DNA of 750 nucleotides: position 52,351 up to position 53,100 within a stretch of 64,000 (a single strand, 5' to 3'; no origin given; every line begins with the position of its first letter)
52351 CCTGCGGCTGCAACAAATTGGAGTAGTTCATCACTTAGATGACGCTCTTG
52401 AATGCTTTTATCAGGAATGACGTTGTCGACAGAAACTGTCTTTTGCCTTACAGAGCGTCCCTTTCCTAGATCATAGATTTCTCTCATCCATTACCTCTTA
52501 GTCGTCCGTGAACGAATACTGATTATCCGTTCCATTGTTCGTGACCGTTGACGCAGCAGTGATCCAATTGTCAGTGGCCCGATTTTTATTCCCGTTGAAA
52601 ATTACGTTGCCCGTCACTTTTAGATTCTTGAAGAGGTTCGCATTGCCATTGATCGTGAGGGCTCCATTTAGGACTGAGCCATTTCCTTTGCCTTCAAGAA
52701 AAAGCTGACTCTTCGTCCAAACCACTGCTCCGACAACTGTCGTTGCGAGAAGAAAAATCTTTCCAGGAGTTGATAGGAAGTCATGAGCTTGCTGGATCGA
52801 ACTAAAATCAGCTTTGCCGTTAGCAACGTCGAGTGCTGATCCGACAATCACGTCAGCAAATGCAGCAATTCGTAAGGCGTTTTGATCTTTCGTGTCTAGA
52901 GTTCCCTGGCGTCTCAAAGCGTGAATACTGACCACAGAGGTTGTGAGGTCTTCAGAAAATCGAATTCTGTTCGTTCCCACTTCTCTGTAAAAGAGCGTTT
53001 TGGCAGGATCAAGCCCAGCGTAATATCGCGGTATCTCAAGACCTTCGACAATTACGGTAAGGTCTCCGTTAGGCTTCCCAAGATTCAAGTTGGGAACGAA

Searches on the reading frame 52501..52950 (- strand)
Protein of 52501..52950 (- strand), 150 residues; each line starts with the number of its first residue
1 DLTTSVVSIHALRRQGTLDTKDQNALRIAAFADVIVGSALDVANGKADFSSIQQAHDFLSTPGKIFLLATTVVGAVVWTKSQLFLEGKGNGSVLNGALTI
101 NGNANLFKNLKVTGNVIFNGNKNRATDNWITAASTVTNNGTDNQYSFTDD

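Call 46: search_protein_representatives(alignment_id=A4)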
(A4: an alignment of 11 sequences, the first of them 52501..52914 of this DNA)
Query: 11 sequences, 124 profile positions. Proteins with E-value up to 0.001 (for the whole library): 525; up to 1e-10: 353; up to 1e-30: 3. The best 150 are listed.
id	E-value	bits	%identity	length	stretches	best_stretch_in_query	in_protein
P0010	2.3e-44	166.6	-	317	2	43-123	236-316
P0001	1.5e-40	154.3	-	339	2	42-123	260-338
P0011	1.5e-40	154.3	-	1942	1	2-123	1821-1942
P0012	8.0e-29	116.4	-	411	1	5-123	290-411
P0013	2.3e-28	114.9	-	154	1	4-123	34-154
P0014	2.8e-28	114.6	-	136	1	5-123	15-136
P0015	8.4e-28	113.1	-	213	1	3-123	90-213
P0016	5.7e-27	110.4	-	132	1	4-121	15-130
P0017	2.2e-26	108.6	-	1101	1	5-120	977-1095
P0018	1.1e-25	106.2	-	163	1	5-123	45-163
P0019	1.2e-25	106.2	-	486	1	4-123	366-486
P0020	1.4e-25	105.9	-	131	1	4-123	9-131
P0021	1.5e-25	105.8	-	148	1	5-123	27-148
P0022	3.6e-25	104.6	-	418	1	5-122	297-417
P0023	4.3e-25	104.4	-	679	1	5-122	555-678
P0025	5.0e-25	104.1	-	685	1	2-123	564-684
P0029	4.9e-24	101.0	-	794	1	4-123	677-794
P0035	1.6e-23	99.3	-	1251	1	4-123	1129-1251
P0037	1.7e-23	99.2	-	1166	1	5-123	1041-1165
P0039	2.4e-23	98.7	-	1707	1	5-117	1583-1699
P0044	8.1e-23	97.0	-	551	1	2-123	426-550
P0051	1.7e-22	96.0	-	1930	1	5-123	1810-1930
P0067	1.2e-21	93.2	-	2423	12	43-115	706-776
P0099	2.7e-19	85.6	-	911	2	4-111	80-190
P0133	6.8e-18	81.1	-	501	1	3-119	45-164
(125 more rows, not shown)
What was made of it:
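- On Un-named ~120-aa fibre C-terminal module family (defined here by profiles A4/A7): The family has 525 clusters at E<=1e-3 (call 46).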

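Call 49: list_cluster_members(proteins=[P0012, P0014, P0015, P0017, P0019, P0023, P0035, P0039, P0051, P0067])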
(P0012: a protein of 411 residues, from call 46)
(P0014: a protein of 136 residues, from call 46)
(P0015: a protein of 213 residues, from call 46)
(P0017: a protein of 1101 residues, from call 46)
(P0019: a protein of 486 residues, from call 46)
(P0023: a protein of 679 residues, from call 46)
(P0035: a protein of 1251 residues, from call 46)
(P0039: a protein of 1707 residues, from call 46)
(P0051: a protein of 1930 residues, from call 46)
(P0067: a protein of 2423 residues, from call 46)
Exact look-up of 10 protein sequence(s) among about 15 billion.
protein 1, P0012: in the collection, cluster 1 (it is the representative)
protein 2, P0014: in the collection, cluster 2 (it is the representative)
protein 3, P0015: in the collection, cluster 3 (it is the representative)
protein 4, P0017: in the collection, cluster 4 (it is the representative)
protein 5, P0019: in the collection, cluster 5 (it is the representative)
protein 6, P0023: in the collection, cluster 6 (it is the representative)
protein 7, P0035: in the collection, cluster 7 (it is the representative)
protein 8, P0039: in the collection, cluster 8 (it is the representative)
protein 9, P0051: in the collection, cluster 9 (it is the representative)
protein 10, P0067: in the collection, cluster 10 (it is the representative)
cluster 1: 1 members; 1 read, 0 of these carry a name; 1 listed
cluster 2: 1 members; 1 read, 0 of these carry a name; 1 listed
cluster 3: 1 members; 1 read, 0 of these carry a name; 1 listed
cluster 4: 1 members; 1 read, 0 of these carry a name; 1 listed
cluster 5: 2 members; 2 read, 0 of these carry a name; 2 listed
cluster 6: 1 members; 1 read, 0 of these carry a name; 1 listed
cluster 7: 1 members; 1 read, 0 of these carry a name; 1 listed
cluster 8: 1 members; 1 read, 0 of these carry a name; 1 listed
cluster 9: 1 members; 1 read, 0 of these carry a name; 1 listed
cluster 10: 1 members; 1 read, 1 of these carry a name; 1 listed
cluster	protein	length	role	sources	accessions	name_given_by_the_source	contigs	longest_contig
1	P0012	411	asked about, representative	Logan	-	-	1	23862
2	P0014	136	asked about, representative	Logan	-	-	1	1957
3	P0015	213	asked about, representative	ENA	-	-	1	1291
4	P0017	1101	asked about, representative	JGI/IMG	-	-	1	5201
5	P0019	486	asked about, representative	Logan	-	-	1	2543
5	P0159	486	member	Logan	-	-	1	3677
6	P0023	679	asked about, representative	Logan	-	-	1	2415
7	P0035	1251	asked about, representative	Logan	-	-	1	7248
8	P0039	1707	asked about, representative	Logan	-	-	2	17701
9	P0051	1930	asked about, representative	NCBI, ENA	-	-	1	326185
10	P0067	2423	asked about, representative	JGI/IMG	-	gliding motility-associated-like protein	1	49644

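Call 50: search_protein_families(library=pfam, proteins=[P0012, P0017, P0019, P0023, P0025, P0029, P0035, P0037, P0099, P0133], max_evalue=0.01)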
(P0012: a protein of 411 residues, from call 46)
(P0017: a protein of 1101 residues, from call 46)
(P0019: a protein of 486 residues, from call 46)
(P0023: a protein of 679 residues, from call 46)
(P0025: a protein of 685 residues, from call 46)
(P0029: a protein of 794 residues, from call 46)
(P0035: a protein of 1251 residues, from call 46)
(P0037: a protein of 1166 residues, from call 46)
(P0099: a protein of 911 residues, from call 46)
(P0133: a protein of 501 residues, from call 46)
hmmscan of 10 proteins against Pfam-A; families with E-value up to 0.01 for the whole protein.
P0012 (411 aa): 0 families

P0017 (1101 aa): 3 families
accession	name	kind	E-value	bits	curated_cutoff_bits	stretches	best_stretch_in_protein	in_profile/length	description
PF25390.1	WD40_RLD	-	5.3e-53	181.1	150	2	159-413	89-346/363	RCC1-like domain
PF00415.24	RCC1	-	1.2e-47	160.7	21.7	6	334-376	2-44/50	Regulator of chromosome condensation (RCC1) repeat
PF13540.12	RCC1_2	-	2.8e-16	59.2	22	1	319-346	4-30/30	Regulator of chromosome condensation (RCC1) repeat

P0019 (486 aa): 0 families

P0023 (679 aa): 0 families

P0025 (685 aa): 0 families

P0029 (794 aa): 0 families

P0035 (1251 aa): 0 families

P0037 (1166 aa): 0 families

P0099 (911 aa): 0 families

P0133 (501 aa): 2 families
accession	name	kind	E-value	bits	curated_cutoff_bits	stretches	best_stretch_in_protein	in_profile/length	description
PF05345.18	He_PIG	-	1.3e-19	70.9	24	2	269-346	8-95/96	Putative Ig domain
PF13861.12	FLgD_tudor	-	0.00037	21.1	26.9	0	98-258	8-50/58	FlgD Tudor-like domain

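Call 51: search_dna_similar(query=P0014, collection=phages, mode=protein, max_evalue=0.001, max_rows=25)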
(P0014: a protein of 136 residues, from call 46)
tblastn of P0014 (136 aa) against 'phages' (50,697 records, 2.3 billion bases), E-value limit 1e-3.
No match.

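Call 52: find_encoding_contigs(protein=P0012, flank=10000, max_places=2)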
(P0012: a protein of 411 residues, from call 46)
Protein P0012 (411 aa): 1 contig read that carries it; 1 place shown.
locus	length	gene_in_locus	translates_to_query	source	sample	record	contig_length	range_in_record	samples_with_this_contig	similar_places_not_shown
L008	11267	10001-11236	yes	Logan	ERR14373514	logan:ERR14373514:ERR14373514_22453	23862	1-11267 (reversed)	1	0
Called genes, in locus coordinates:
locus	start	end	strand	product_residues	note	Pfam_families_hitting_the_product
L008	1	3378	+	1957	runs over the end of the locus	-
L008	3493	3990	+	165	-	-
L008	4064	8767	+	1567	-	PF17996:CE2_N (faint)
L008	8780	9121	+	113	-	-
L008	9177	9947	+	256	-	-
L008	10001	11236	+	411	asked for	-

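Call 62: find_related_loci(query=A8, collection=viral_contigs, flank=8000)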
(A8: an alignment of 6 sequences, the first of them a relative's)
Query A8 (136 aa) in viral_contigs; peptide patterns used: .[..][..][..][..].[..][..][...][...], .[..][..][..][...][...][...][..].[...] (x = any residue, [..] = any of these).
83 stretches matched a pattern; 15 encode a relative of the query (tblastn E <= 1e-3); 15 distinct loci.
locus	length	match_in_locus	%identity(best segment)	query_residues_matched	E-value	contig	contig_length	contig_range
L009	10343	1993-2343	43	15-136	3e-27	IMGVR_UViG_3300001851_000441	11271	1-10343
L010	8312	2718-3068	43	15-136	3e-27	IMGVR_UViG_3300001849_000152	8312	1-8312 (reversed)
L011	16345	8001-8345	43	14-125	5e-27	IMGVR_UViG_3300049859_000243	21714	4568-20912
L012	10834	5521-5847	44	14-121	7e-25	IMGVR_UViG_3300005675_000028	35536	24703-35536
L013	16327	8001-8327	44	14-121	7e-25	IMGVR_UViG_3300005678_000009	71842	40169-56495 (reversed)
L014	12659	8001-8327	44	14-121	7e-25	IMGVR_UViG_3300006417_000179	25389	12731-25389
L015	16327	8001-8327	44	14-121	7e-25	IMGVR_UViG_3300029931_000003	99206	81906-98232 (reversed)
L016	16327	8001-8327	44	14-121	7e-25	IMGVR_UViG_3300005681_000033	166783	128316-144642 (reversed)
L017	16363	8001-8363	42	14-136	2e-23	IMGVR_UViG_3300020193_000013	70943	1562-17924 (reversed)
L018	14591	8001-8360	34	15-133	3e-18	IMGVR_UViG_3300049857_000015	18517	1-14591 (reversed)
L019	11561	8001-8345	37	13-129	6e-18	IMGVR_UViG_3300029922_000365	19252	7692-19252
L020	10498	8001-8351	39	18-136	8e-17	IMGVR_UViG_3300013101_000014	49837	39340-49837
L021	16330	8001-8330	34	16-129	1e-15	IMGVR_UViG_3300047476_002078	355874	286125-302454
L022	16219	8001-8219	42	15-86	7e-13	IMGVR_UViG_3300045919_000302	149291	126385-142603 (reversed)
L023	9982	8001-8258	37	2-85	2e-6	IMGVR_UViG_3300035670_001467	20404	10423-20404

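Call 64: predict_structure(alignment_id=A7)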
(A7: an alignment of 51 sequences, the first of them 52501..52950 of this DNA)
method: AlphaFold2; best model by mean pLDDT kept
length: 150 residues; sequences in the alignment: 51
mean_pLDDT: 88.0   pTM: 0.78
mean pLDDT of the five models: 88.0, 87.8, 87.3, 87.2, 87.2
residues with pLDDT >= 90: 118; 70-90: 1; 50-70: 18; < 50: 13
segments of 3 or more residues with pLDDT < 50: 1-8, 13-15
pLDDT, mean of each block of 10 residues (from residue 1): 43 53 58 92 96 96 96 98 98 98 98 98 98 98 97
secondary structure, 60 per line:
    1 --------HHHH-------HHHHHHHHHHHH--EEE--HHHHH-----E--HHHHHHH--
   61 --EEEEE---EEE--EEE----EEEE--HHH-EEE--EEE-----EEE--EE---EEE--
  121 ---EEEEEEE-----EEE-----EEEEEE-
elements in order: H9-12 H20-31 E34-36 H39-43 H52-58 E63-67 E71-73 E76-78 E83-86 E93-95 E98-100 E106-108 E116-118 E124-130 E136-138 E144-149
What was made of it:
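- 52501..52896 (-): Module copy 1: a contiguous mini beta-helix domain fused to the fibre C-terminus (residues ~1811-1942). AlphaFold pLDDT ~97 over the domain (call 64).
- On Pectate-lyase-like right-handed beta-helix tailspikes/depolymerases: The model is high-confidence (pLDDT ~97, call 64) and its neighbours are almost all beta-helix proteins.
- The fibre module models at pLDDT ~97 (call 64).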

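Call 66: fold_search(model_id=the predicted structure, library=pdb)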
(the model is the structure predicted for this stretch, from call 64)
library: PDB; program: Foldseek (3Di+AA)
matches with E <= 10: 99; with E <= 0.001: 0
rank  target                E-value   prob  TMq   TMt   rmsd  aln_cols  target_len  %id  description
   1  2nsp_A                6.6e-02  0.85  0.39  0.20   6.9       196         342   14  Crystal structure of pectin methylesterase D178A mutant in complex with hexasaccharide I (released 2007-09-18)
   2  6kfn                  9.7e-02  1.00  0.48  0.25   5.9       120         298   16  Crystal structure of alginate lyase from Paenibacillus sp. str. FPU-7 (released 2019-10-30)
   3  1qjv_A                1.8e-01  0.97  0.45  0.21   5.0       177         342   16  Pectin methylesterase PemA from Erwinia chrysanthemi (released 2000-07-14)
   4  8jli_A                1.8e-01  0.33  0.27  0.08  10.4       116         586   11  Cryo-EM structure of SV2A dimer in complex levetiracetam (released 2024-05-01)
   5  9rkv_O                2.1e-01  0.97  0.50  0.16   6.2       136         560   17  Agrobacterium phage 7-7-1 tail fibers (released 2025-12-10)
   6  5olr_A                2.2e-01  0.96  0.49  0.19   6.5       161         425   10  Rhamnogalacturonan lyase (released 2017-11-29)
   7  9lhn_B                2.2e-01  0.12  0.21  0.16  10.6       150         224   11  Crystal structure of Ice binding protein from Candidatus Cryosericum odellii SMC5 (released 2025-09-03)
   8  8tne_B                2.3e-01  0.89  0.44  0.22   7.1       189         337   12  Crystal structure of bacterial pectin methylesterase Pme8A from rumen Butyrivibrio (released 2023-08-16)
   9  2ntb_A                3.4e-01  0.98  0.52  0.24   6.2       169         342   15  Crystal structure of pectin methylesterase in complex with hexasaccharide V (released 2007-09-18)
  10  1xg2_A                3.4e-01  0.84  0.42  0.22   5.0       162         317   11  Crystal structure of the complex between pectin methylesterase and its inhibitor protein (released 2005-03-22)
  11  9rkv_M                3.8e-01  0.99  0.60  0.17   5.8       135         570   16  Agrobacterium phage 7-7-1 tail fibers (released 2025-12-10)
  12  2qx3_A                4.5e-01  0.54  0.38  0.20   7.4       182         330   13  Structure of pectate lyase II from Xanthomonas campestris pv. campestris str. ATCC 33913 (released 2008-03-04)
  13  8tne_C                5.3e-01  0.97  0.50  0.23   3.7       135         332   12  Crystal structure of bacterial pectin methylesterase Pme8A from rumen Butyrivibrio (released 2023-08-16)
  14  5olr_C                5.3e-01  0.87  0.49  0.19   6.7       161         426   10  Rhamnogalacturonan lyase (released 2017-11-29)
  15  5c1e                  5.3e-01  0.35  0.36  0.20  10.0       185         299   12  Crystal Structure of the Pectin Methylesterase from Aspergillus niger in Penultimately Deglycosylated Form (N-acetylgluc (released 2015-07-01)
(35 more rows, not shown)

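Call 76: find_related_loci(query=A10, collection=genome_contigs, flank=8000)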
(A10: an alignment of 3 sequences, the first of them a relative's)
Query A10 (136 aa) in genome_contigs; peptide patterns used: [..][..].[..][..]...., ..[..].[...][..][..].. (x = any residue, [..] = any of these).
80 stretches matched a pattern, but none encodes a relative of the query by tblastn (E <= 1e-3).

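Call 78: find_related_loci(query=A11, collection=genome_contigs, flank=8000)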
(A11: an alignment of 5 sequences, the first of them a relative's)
Query A11 (132 aa) in genome_contigs; peptide patterns used: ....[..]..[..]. (x = any residue, [..] = any of these).
17 stretches matched a pattern; 1 encode a relative of the query (tblastn E <= 1e-3); 1 distinct loci.
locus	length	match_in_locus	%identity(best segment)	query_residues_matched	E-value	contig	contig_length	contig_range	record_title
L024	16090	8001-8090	53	31-60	1e-6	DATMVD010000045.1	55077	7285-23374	MAG TPA_asm: Pyrinomonadaceae bacterium isolate SMAG_U13059 k141_178808, whole genome shotgun sequence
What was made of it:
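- Tried and rejected: Two scans with narrow peptide patterns gave nothing, then one weak partial hit in a Pyrinomonadaceae MAG (calls 76, 78).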

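Call 85: fold_search(model_id=the predicted structure, library=viral)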
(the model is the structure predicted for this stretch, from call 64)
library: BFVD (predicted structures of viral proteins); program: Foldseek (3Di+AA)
matches with E <= 10: 309; with E <= 0.001: 0
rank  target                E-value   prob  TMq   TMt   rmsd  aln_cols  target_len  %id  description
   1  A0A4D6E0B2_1          1.1e-03  1.00  0.51  0.09   6.4       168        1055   17  (no name in the UniProt tables at hand)
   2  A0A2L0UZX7            8.1e-03  1.00  0.49  0.10  10.2       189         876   13  Uncharacterized protein [Agrobacterium phage Atu_ph07]
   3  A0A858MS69            2.1e-02  0.99  0.46  0.14   8.4       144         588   17  (no name in the UniProt tables at hand)
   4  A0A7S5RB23            2.7e-02  0.99  0.46  0.13   8.6       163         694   15  (no name in the UniProt tables at hand)
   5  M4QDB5                5.5e-02  0.99  0.51  0.07   8.4       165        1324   11  DUF1565 domain-containing protein [Prochlorococcus phage MED4-213]
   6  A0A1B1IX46            6.5e-02  0.91  0.45  0.08   8.8       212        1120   12  (no name in the UniProt tables at hand)
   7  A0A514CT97            8.5e-02  0.98  0.48  0.09   8.1       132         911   20  Uncharacterized protein [Achromobacter phage Motura]
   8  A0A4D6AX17            1.0e-01  0.93  0.42  0.12   8.5       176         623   12  (no name in the UniProt tables at hand)
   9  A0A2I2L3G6            1.0e-01  0.80  0.38  0.06  11.5       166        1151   14  Collagen-like protein [Orpheovirus IHUMI-LCC2]
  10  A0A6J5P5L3            1.1e-01  0.95  0.41  0.10   7.4       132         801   13  Uncharacterized protein [uncultured Caudovirales phage]
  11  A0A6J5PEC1            1.3e-01  0.90  0.41  0.15  10.1       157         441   13  Uncharacterized protein [uncultured Caudovirales phage]
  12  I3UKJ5                1.3e-01  0.21  0.25  0.18   9.3       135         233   13  (no name in the UniProt tables at hand)
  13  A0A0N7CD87            1.5e-01  1.00  0.56  0.30   2.5       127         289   13  Rhamnogalacturonase A/B/Epimerase-like pectate lyase domain-containing protein [Salmonella phage 38]
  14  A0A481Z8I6            1.6e-01  0.97  0.52  0.16   4.8       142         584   13  Collagen triple helix repeat protein [Pithovirus LCPAC201]
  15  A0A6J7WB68            1.6e-01  0.75  0.41  0.12   9.1       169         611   13  C1q domain containing protein [uncultured Caudovirales phage]
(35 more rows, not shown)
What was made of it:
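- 52501..52896 (-): Foldseek matches are beta-helix proteins (calls 66, 85).
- On Pectate-lyase-like right-handed beta-helix tailspikes/depolymerases: The best E-values are 0.066 (PDB) and 1.1e-3 (BFVD), with TM 0.4-0.6 (calls 66, 85).
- Closest known: Right-handed parallel beta-helix tailspikes and polysaccharide lyases/esterases. Same: These proteins are the top Foldseek neighbours (TM normalised to the query 0.4-0.6; calls 66, 85).
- The Foldseek lists are dominated by right-handed beta-helix proteins: pectin methylesterase TM 0.39-0.52, Pel9A 0.54, phage 7-7-1 tail fibre 0.60, and the pectate-lyase domain of Salmonella phage 38 at rmsd 2.5 A (calls 66, 85). The top structural neighbours are polysaccharide lyases and esterases with a beta-helix fold (calls 66, 85).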

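Call 89: search_protein_families(library=pfam, proteins=[L017:7-1260:+, L017:1268-2404:+, L017:2406-3548:+, L017:3558-4685:+, L017:4702-6480:+, L017:6483-6998:+, L017:7321-7893:+, L018:136-1374:+, L018:1374-3440:+, L018:4364-6454:+], max_evalue=0.01)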
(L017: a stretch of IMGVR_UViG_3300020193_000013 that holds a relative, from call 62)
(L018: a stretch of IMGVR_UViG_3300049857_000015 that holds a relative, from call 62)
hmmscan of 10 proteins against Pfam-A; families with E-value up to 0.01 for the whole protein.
L017:7-1260:+ (417 aa): 0 families

L017:1268-2404:+ (378 aa): 1 family
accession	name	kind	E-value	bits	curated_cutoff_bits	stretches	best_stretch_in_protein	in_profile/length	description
PF07484.17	Collar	-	1.1e-07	32.1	24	1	200-233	1-32/57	Phage Tail Collar Domain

L017:2406-3548:+ (380 aa): 1 family
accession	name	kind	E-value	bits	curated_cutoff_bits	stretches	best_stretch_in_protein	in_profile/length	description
PF07484.17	Collar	-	1.3e-08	35.1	24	1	200-269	1-57/57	Phage Tail Collar Domain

L017:3558-4685:+ (375 aa): 1 family
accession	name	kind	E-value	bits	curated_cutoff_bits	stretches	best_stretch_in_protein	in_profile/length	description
PF07484.17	Collar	-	1.1e-08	35.3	24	1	200-269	1-57/57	Phage Tail Collar Domain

L017:4702-6480:+ (592 aa): 1 family
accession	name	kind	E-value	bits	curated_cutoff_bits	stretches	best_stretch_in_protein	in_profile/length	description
PF07484.17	Collar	-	1.3e-16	60.7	24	1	434-493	1-57/57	Phage Tail Collar Domain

L017:6483-6998:+ (171 aa): 2 families
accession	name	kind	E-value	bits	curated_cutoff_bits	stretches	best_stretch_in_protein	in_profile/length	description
PF13420.13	Acetyltransf_4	-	4.9e-06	27.1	24.3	1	58-163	49-155/155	Acetyltransferase (GNAT) domain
PF13302.13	Acetyltransf_3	-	0.0001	23.4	25.4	1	28-143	27-138/138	Acetyltransferase (GNAT) domain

L017:7321-7893:+ (190 aa): 1 family
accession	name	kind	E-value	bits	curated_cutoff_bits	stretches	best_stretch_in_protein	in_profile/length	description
PF07484.17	Collar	-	1.1e-17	64.2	24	2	14-64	1-50/57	Phage Tail Collar Domain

L018:136-1374:+ (412 aa): 0 families

L018:1374-3440:+ (688 aa): 1 family
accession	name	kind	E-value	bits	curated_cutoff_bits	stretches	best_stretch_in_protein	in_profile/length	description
PF16190.11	E1_FCCH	-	0.0085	16.6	29.5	0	338-363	4-29/70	Ubiquitin-activating enzyme E1 FCCH domain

L018:4364-6454:+ (696 aa): 0 families
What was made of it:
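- It occurs on IMG/VR viral contigs (call 62), in one case among Phage Tail Collar fibre genes (call 89).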

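Call 101: search_protein_families(library=pfam, proteins=[P0067, P0051, P0039, P0044], max_evalue=0.001)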
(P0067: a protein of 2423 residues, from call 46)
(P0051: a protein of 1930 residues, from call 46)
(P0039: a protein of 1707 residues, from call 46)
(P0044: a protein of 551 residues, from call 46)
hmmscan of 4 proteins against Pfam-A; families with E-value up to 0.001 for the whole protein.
P0067 (2423 aa): 5 families
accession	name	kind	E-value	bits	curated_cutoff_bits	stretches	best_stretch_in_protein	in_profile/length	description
PF13573.12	SprB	-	8.5e-22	76.9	28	2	2027-2056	5-34/37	SprB repeat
PF13585.12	CHU_C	-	2.2e-12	47.4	27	1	2335-2410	2-75/86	CHU_C Type IX secretion signal domain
PF25390.1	WD40_RLD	-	6.6e-11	42.6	150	1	161-425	98-335/363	RCC1-like domain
PF01338.23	Bac_thur_toxin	-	1.1e-05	25.5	25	0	780-824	9-53/230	Bacillus thuringiensis toxin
PF15224.11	SCRG1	-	0.00021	21.8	27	0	918-946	34-62/76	Scrapie-responsive protein 1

P0051 (1930 aa): 0 families

P0039 (1707 aa): 0 families

P0044 (551 aa): 0 families

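Call 106: search_protein_families(library=ncbifam, proteins=[P0014, P0012], max_evalue=0.01)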
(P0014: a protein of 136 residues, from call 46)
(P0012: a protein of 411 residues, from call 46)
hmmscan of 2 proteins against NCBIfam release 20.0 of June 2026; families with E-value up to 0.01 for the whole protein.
P0014 (136 aa): 0 families

P0012 (411 aa): 0 families
